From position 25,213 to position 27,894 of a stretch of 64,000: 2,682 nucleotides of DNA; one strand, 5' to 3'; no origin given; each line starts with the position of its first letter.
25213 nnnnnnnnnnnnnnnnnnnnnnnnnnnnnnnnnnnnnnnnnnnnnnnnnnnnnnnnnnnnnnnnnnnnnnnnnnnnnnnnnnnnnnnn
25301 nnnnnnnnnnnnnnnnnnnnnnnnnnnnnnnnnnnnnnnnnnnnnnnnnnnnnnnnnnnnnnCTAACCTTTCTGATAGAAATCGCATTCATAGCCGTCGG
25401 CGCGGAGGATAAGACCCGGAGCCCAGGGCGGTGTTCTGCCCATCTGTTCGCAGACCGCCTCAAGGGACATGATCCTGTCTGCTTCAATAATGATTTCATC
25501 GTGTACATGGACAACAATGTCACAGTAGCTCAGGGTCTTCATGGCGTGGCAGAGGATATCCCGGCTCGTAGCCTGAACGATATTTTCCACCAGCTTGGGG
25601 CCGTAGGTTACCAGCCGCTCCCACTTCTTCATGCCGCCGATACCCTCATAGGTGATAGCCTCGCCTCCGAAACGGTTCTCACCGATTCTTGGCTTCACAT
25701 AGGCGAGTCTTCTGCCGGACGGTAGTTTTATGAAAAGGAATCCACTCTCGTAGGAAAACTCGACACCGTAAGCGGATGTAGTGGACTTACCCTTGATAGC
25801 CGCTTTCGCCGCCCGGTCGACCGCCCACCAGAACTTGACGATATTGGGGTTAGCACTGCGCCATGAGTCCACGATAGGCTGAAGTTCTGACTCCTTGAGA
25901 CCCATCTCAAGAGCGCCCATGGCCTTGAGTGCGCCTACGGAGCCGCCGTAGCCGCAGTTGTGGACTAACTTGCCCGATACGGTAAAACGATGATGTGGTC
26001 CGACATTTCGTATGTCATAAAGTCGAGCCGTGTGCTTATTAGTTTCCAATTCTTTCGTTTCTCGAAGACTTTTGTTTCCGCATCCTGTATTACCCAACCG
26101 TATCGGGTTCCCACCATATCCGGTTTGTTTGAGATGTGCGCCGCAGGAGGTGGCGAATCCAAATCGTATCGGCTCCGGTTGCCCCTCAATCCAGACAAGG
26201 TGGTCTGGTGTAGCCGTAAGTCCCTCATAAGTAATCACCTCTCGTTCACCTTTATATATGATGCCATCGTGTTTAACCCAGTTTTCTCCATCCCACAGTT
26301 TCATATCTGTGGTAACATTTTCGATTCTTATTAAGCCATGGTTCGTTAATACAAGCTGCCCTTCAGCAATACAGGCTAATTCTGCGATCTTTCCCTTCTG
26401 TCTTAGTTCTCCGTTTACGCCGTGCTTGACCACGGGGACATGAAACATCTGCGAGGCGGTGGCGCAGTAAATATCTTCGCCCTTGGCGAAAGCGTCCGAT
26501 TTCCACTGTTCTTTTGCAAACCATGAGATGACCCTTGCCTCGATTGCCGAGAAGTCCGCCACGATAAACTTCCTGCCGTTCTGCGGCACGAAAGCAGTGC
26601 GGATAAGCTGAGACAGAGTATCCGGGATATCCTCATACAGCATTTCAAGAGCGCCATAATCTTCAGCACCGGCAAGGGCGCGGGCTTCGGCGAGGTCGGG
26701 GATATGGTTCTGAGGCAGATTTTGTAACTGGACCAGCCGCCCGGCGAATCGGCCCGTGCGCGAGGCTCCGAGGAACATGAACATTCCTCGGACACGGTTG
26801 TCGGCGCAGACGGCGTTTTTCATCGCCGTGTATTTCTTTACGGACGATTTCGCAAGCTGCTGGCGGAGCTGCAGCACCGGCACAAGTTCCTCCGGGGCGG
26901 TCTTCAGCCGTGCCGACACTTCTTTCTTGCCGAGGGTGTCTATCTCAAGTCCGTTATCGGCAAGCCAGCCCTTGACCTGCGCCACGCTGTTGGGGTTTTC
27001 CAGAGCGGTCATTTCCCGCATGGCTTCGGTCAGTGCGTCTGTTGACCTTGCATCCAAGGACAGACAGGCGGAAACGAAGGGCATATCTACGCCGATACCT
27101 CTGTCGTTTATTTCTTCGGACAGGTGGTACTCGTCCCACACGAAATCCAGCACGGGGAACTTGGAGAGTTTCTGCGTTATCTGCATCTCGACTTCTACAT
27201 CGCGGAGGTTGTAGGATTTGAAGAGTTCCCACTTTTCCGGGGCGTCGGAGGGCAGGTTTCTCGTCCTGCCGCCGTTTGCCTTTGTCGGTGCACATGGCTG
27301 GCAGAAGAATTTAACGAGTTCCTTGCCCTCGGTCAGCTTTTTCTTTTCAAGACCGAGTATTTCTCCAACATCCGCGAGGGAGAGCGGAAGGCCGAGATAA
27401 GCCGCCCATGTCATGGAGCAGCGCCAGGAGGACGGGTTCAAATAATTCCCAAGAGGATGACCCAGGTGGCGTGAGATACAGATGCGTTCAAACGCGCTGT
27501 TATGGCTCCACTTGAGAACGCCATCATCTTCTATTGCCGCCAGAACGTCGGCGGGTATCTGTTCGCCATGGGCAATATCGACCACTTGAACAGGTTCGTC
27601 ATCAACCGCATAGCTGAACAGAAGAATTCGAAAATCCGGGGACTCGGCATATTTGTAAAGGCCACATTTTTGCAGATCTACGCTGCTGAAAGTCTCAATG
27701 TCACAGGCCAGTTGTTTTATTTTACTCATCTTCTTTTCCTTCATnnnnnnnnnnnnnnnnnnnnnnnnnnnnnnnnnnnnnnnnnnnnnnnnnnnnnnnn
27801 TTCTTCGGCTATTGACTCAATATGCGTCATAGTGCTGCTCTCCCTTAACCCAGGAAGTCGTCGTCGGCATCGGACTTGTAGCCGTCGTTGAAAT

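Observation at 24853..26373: Endonuclease-less mini-intein in DNA polymerase motif B, with a free-standing HNH-like endonuclease gene abutting the polymerase stop codon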

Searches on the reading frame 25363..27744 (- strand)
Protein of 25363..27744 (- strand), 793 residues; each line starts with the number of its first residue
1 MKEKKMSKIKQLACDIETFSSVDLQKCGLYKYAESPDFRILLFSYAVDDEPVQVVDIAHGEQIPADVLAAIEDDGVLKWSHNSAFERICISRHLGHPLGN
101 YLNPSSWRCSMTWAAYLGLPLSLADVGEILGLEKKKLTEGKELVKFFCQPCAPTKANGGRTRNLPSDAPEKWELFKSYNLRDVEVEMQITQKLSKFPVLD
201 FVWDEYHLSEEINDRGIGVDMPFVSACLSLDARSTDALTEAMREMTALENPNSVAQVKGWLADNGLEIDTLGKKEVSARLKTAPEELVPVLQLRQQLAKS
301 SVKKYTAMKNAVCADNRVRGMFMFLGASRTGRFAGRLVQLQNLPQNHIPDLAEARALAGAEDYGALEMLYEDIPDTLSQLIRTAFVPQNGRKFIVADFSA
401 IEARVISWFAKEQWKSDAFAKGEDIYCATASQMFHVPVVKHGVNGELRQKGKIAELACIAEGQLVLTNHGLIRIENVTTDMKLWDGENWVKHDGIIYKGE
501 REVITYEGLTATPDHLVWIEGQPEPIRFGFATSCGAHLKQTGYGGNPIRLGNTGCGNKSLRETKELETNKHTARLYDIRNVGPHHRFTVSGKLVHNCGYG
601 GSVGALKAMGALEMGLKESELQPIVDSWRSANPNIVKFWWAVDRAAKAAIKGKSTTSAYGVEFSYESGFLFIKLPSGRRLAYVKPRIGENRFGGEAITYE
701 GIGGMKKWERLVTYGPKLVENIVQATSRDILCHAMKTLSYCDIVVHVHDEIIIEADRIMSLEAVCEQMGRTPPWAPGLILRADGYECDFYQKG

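Call 3: search_protein_families(library=pfam, proteins=[window:25363-27744:-], max_evalue=0.01)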
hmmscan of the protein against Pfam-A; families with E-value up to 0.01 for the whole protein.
window:25363-27744:- (793 aa): 1 family
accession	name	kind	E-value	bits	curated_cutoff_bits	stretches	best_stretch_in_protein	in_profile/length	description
PF00476.26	DNA_pol_A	-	3.5e-20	72.7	34.3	1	241-455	21-214/381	DNA polymerase family A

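Call 4: search_protein_families(library=phrogs, proteins=[window:25363-27744:-], max_evalue=0.001)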
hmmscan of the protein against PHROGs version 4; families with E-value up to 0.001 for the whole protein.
window:25363-27744:- (793 aa): 5 families
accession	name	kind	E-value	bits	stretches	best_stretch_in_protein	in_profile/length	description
phrog_17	-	DNA, RNA and nucleotide metabolism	7.4e-139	465.9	2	4-459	665-1073/1445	DNA polymerase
phrog_10285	-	DNA, RNA and nucleotide metabolism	4.2e-113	378.6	2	597-792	122-320/321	DNA polymerase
phrog_7766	-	DNA, RNA and nucleotide metabolism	8.2e-59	199.1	1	614-792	1-185/186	DNA polymerase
phrog_26005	-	unknown function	7.5e-11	43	1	474-597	115-230/310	-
phrog_2573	-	DNA, RNA and nucleotide metabolism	4.3e-05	23.9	1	381-436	5-62/336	DNA polymerase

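Call 7: search_protein_families(library=ncbifam, proteins=[window:25363-27744:-], max_evalue=10)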
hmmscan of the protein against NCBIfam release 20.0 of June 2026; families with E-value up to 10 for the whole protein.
window:25363-27744:- (793 aa): 9 families
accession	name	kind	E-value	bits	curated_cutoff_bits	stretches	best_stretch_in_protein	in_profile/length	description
NF004397.1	PRK05755.1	equivalog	6.3e-16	58.1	720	1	378-453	647-720/889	DNA polymerase I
TIGR00593.1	pola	equivalog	1.1e-14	53.8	600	1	376-452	646-720/890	DNA polymerase I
NF011539.0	PRK14975.1-3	equivalog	1.8e-13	49.7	640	2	381-452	391-460/628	bifunctional 3'-5' exonuclease/DNA polymerase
NF011540.0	PRK14975.1-4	equivalog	1.1e-11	44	601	2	380-433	338-391/576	bifunctional 3'-5' exonuclease/DNA polymerase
NF011538.0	PRK14975.1-1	equivalog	3.2e-05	22.5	389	1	378-458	312-381/557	bifunctional 3'-5' exonuclease/DNA polymerase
NF011541.0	PRK14975.2-1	equivalog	4.9e-05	21.8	871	2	381-438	384-441/645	bifunctional 3'-5' exonuclease/DNA polymerase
NF011542.0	PRK14975.2-2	equivalog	6.1e-05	21.4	1061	1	374-433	530-589/802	bifunctional 3'-5' exonuclease/DNA polymerase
NF038381.1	phage_DpoZ_2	exception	0.00025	19.5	350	1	296-438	428-550/754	aminoadenine-incorporating DNA polymerase DpoZ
NF011543.0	PRK14975.2-3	equivalog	0.0039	15.2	1139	1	374-435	569-630/853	bifunctional 3'-5' exonuclease/DNA polymerase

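Call 8: search_dna_similar(query=window:25363-27744:-, collection=phages, mode=protein, max_rows=40)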
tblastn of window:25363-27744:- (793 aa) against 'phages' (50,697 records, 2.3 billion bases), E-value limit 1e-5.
Records with a match: 1712; places in all: 1722; records where one place covers at least 80% of the query: 595.
Best place of each record, by identity: 60-80% 34; <60% 1678.
By first word of the organism name: Salmonella 448; Escherichia 257; Streptococcus 130; Bacteroides 105; Staphylococcus 84; Microbacterium 57; Xanthomonas 54; Vibrio 47; Bacteriophage 29; Klebsiella 29; and 98 more.
By host as written in the record: Escherichia coli 138; - 126; Salmonella enterica subsp. enterica serovar Typhimurium 73; Salmonella enterica 73; Salmonella enterica subsp. enterica serovar Enteritidis 58; Salmonella sp. 48; Vibrio lentus 34; Staphylococcus aureus 32; and 556 more.
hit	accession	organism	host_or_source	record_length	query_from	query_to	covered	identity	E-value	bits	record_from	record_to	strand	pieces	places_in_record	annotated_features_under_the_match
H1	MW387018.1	Gardnerella phage vB_Gva_AB1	Gardnerella vaginalis P680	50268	9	792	99%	63.7%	0e+0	1022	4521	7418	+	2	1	DNA polymerase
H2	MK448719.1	Streptococcus phage Javan255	Streptococcus himalayensis HTS2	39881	9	792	98%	60.3%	0e+0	950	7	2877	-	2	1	DNA polymerase I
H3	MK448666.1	Streptococcus phage Javan101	Streptococcus constellatus C1050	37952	9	792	99%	60.0%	0e+0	961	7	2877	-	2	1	DNA polymerase I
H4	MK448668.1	Streptococcus phage Javan107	Streptococcus constellatus C818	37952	9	792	99%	60.0%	0e+0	961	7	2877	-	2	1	DNA polymerase I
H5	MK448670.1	Streptococcus phage Javan113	Streptococcus constellatus SK1060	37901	9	792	99%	60.0%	0e+0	961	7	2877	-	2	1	DNA polymerase I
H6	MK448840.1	Streptococcus phage Javan104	Streptococcus constellatus C232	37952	9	792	99%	60.0%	0e+0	961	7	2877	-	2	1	DNA polymerase I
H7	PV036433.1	Ruminococcus phage NatCom_23091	Ruminococcus sp.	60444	12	792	98%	60.2%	0e+0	938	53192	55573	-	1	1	hypothetical protein | nucleoside 2-deoxyribosyltransferase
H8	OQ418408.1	Streptococcus phage PhiSdyV1524-fexAoptrA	Streptococcus dysgalactiae subsp. ...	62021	9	792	99%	58.9%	0e+0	961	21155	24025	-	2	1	DNA polymerase I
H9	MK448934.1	Streptococcus phage Javan422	Streptococcus porci DSM_23759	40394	9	792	99%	58.6%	0e+0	921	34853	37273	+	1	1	DNA polymerase I | hypothetical protein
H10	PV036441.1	Ruminococcus phage NatCom_29429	Ruminococcus sp.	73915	12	792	98%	58.8%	0e+0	920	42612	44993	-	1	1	DNA polymerase | nucleoside 2-deoxyribosyltransferase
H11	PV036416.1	phage NatCom_3357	human feces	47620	3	792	82%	68.8%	0e+0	908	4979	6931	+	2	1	DNA polymerase | nucleoside 2-deoxyribosyltransferase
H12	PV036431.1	Oscillospiraceae phage NatCom_21982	Oscillospiraceae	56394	5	792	82%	68.7%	0e+0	904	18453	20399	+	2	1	DNA polymerase | hypothetical protein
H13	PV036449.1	phage NatCom_35866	human feces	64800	9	792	81%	68.9%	0e+0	893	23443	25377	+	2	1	DNA polymerase | nucleoside 2-deoxyribosyltransferase | hypothetical protein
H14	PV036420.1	phage NatCom_9287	human feces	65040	9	792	81%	68.9%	0e+0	902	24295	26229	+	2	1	hypothetical protein | nucleoside 2-deoxyribosyltransferase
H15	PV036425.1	Oscillospiraceae phage NatCom_11393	Oscillospiraceae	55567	5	792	82%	68.4%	0e+0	900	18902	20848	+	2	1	DNA polymerase | hypothetical protein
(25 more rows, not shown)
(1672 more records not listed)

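Call 10: get_annotated_region(hit=H7, flank=3000)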
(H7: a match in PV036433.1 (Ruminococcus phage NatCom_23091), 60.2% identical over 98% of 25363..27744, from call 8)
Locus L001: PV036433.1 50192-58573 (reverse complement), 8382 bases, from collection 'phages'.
description: Ruminococcus phage NatCom_23091, complete genome.
organism: Ruminococcus phage NatCom_23091 (NCBI taxid 3403535)
taxonomy: Viruses; Duplodnaviria; Heunggongvirae; Uroviricota; Caudoviricetes; Ca. Heliusvirales
host: Ruminococcus sp.; source: human feces; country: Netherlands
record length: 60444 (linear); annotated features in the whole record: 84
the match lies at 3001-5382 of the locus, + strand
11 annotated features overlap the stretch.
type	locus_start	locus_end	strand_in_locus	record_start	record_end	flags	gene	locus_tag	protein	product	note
CDS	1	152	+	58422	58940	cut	-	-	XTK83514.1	hypothetical protein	-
CDS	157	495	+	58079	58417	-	-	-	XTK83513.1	hypothetical protein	-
CDS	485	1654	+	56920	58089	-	-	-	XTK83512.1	exonuclease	-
CDS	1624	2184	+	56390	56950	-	-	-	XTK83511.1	hypothetical protein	-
CDS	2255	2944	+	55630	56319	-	-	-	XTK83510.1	anti-repressor Ant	-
CDS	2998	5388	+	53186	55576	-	-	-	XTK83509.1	hypothetical protein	-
CDS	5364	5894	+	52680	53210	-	-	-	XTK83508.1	nucleoside 2-deoxyribosyltransferase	-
CDS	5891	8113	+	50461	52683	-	-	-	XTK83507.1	hypothetical protein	-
CDS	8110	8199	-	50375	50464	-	-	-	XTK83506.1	hypothetical protein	-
CDS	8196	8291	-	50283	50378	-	-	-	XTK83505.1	hypothetical protein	-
CDS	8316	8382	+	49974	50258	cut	-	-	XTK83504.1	hypothetical protein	-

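Call 11: get_annotated_region(hit=H10, flank=3000)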
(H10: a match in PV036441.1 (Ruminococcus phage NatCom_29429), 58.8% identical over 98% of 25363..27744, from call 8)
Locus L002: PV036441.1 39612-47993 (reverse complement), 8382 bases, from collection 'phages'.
description: Ruminococcus phage NatCom_29429, complete genome.
organism: Ruminococcus phage NatCom_29429 (NCBI taxid 3403539)
taxonomy: Viruses; Duplodnaviria; Heunggongvirae; Uroviricota; Caudoviricetes; Ca. Heliusvirales
host: Ruminococcus sp.; source: human feces; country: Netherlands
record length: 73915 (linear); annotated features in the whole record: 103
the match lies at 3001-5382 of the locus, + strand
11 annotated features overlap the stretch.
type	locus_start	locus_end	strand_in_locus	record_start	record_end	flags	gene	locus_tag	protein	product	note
CDS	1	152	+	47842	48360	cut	-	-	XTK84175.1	hypothetical protein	-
CDS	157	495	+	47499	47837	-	-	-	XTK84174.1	hypothetical protein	-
CDS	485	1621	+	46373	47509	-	-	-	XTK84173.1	exonuclease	-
CDS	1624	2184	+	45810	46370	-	-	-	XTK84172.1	hypothetical protein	-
CDS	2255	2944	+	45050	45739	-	-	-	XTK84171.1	hypothetical protein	-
CDS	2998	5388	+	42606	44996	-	-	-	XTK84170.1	DNA polymerase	-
CDS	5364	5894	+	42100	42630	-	-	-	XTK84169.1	nucleoside 2-deoxyribosyltransferase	-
CDS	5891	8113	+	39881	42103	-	-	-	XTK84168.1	hypothetical protein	-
CDS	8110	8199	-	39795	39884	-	-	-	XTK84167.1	hypothetical protein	-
CDS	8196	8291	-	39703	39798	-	-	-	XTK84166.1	hypothetical protein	-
CDS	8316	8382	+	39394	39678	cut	-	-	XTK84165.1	hypothetical protein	-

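Call 12: get_annotated_region(hit=H1, flank=3000)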
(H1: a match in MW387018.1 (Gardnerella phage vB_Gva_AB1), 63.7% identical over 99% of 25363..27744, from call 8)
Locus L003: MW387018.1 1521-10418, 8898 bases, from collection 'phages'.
description: Gardnerella phage vB_Gva_AB1, complete genome.
organism: Gardnerella phage vB_Gva_AB1 (NCBI taxid 2800706)
taxonomy: Viruses; Duplodnaviria; Heunggongvirae; Uroviricota; Caudoviricetes
host: Gardnerella vaginalis P680; source: bacteria isolated from woman's vagina; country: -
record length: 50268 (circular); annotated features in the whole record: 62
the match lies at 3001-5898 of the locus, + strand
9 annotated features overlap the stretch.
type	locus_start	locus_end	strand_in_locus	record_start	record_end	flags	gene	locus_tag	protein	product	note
CDS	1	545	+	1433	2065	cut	-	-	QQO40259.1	RNA polymerase subunit sigma-24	ORF3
CDS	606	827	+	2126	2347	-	-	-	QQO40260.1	hypothetical protein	ORF4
CDS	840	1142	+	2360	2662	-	-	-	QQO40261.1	hypothetical protein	ORF5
CDS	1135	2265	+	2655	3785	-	-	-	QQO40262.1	DUF2800 domain-containing protein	ORF6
CDS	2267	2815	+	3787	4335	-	-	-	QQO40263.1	DUF2815 family protein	ORF7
CDS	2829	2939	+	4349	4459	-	-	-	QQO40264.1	hypothetical protein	ORF8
CDS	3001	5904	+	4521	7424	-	-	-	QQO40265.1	DNA polymerase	ORF9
CDS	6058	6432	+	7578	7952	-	-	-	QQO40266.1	hypothetical protein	ORF10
CDS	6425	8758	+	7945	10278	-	-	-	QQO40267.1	hypothetical protein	ORF11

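Call 13: get_annotated_region(hit=H9, flank=3000)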
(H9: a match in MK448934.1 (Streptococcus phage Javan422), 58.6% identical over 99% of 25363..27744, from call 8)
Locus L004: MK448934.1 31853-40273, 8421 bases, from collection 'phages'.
description: Streptococcus phage Javan422, complete genome.
organism: Streptococcus phage Javan422 (NCBI taxid 2548158)
taxonomy: Viruses; Duplodnaviria; Heunggongvirae; Uroviricota; Caudoviricetes
host: Streptococcus porci DSM_23759; source: -; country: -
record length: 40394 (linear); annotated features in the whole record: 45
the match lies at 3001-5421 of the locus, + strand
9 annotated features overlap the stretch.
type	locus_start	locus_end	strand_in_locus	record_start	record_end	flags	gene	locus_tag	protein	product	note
CDS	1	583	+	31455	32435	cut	-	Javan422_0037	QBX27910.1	N-acetylmuramoyl-L-alanine amidase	-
CDS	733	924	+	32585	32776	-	-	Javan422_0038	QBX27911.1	hypothetical protein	-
CDS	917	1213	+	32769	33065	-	-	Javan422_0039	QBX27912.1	putative rRNA biogenesis protein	putative rRNA biogenesis protein rrp5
CDS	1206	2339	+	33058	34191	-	-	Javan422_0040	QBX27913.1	hypothetical protein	-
CDS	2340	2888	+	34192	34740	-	-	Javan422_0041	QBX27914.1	hypothetical protein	-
CDS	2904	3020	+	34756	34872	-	-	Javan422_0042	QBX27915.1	hypothetical protein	-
CDS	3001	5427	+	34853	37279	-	-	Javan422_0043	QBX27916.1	DNA polymerase I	-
CDS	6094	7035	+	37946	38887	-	-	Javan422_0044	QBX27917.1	site-specific recombinase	-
CDS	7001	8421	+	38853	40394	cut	-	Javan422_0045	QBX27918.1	site-specific recombinase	-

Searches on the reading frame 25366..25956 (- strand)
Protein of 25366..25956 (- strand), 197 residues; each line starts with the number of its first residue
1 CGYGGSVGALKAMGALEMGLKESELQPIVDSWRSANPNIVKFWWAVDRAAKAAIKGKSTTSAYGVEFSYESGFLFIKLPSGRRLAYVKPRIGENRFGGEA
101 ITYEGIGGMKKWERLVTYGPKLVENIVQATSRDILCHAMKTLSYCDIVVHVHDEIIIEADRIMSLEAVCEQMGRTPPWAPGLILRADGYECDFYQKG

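Call 53: find_related_loci(query=window:25366-25956:-, collection=viral_contigs, flank=3500)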
Query seq(197 aa) (197 aa) in viral_contigs; peptide patterns used: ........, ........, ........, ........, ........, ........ (x = any residue, [..] = any of these).
600 stretches matched a pattern (row limit reached: there are more); 594 encode a relative of the query (tblastn E <= 1e-3); the best 80 are kept; 80 distinct loci.
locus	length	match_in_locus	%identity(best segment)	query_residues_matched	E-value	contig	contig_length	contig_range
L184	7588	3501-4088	93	1-196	1e-126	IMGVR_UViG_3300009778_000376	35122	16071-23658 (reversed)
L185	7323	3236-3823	92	1-196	8e-125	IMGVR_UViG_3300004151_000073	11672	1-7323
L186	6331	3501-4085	76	2-196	2e-106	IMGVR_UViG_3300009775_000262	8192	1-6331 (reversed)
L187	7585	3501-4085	75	2-196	6e-104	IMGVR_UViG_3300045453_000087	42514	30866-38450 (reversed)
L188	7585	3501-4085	76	2-196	2e-104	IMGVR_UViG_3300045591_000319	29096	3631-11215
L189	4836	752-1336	75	2-196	1e-103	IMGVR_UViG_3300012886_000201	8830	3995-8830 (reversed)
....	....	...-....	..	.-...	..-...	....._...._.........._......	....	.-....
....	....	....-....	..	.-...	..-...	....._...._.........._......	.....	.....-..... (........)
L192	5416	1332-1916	75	2-196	7e-103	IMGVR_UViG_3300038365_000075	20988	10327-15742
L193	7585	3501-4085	74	2-196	9e-103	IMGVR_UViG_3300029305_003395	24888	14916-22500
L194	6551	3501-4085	74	2-196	4e-102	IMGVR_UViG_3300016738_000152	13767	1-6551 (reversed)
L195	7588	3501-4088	73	2-197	1e-101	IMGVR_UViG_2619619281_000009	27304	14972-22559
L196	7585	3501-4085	74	2-196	1e-101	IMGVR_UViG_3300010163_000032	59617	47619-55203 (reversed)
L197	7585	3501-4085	75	2-196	2e-101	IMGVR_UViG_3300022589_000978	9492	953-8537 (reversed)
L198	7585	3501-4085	72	2-196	2e-101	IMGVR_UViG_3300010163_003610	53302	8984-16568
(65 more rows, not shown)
